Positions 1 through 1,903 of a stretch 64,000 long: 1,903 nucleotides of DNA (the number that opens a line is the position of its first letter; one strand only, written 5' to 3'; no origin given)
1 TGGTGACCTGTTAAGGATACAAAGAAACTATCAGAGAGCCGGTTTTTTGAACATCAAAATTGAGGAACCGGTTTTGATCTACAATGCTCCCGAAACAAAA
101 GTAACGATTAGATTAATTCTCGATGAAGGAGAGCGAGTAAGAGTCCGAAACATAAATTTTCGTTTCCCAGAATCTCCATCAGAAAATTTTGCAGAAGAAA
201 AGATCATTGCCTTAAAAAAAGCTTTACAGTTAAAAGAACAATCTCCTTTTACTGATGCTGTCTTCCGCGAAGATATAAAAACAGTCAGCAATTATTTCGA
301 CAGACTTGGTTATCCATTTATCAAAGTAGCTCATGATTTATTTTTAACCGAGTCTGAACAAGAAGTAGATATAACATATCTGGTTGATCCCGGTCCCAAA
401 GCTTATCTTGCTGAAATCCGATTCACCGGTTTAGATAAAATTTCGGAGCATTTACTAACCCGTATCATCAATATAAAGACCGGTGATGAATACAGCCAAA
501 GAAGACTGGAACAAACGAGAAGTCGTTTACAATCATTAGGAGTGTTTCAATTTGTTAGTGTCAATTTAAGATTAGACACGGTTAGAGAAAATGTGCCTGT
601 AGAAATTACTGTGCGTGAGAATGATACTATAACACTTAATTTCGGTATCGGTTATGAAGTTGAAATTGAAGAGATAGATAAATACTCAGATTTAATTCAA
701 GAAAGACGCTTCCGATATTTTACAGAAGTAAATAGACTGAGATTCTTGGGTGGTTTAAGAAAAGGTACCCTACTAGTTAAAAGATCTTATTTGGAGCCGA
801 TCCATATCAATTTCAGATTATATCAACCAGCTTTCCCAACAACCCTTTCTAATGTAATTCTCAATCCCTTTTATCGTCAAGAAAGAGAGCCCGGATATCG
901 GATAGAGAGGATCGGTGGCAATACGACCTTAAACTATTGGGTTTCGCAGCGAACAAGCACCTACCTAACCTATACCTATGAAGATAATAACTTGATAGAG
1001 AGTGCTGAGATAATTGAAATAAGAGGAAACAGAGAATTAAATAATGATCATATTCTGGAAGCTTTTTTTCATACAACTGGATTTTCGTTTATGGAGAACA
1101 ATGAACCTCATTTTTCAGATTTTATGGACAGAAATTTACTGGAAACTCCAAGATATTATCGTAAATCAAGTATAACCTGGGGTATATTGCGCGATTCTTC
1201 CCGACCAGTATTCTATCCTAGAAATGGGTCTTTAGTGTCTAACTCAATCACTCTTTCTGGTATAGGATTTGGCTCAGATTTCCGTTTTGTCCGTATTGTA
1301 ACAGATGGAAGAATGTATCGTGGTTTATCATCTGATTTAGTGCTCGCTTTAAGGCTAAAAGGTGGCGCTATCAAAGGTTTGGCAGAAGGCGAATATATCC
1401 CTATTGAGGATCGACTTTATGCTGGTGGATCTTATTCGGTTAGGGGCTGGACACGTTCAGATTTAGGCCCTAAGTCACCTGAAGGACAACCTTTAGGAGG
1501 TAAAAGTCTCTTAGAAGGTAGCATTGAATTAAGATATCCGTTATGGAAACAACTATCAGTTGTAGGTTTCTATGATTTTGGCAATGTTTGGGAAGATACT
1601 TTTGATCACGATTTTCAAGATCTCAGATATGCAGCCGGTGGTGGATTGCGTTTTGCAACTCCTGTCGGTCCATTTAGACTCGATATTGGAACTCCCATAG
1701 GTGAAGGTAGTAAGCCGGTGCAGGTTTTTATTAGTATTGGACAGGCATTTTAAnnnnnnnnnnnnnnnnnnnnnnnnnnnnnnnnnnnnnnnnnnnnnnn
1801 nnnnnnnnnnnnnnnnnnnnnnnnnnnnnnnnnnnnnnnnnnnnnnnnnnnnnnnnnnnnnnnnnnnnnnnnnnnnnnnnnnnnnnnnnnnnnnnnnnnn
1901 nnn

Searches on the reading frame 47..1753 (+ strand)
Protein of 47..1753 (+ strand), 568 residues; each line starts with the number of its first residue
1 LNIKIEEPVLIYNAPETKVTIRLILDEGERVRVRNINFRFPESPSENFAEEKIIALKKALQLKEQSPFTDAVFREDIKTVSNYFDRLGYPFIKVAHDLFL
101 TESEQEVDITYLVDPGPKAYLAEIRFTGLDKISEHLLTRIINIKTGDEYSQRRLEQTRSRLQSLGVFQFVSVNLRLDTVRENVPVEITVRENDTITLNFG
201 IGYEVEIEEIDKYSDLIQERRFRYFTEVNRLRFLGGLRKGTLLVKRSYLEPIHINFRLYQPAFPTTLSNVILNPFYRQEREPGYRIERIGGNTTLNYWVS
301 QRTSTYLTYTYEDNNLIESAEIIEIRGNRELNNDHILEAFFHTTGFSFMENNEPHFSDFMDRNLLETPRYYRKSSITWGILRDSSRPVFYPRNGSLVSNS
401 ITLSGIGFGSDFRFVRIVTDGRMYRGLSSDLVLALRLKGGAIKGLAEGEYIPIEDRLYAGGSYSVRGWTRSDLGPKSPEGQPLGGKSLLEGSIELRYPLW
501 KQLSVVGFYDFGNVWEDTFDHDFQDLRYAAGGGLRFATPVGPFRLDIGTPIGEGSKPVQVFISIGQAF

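Call 74: search_protein_families(library=pfam, proteins=[window:47-1753:+], max_evalue=0.00001)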
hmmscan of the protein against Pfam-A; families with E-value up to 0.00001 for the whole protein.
window:47-1753:+ (568 aa): 2 families
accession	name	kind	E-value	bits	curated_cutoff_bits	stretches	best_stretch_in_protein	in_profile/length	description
PF01103.29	Omp85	-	7.8e-44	150.9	24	1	253-568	21-325/325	Omp85 superfamily domain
PF07244.20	POTRA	-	3.7e-19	69.7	21.3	1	120-191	2-78/79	Surface antigen variable number repeat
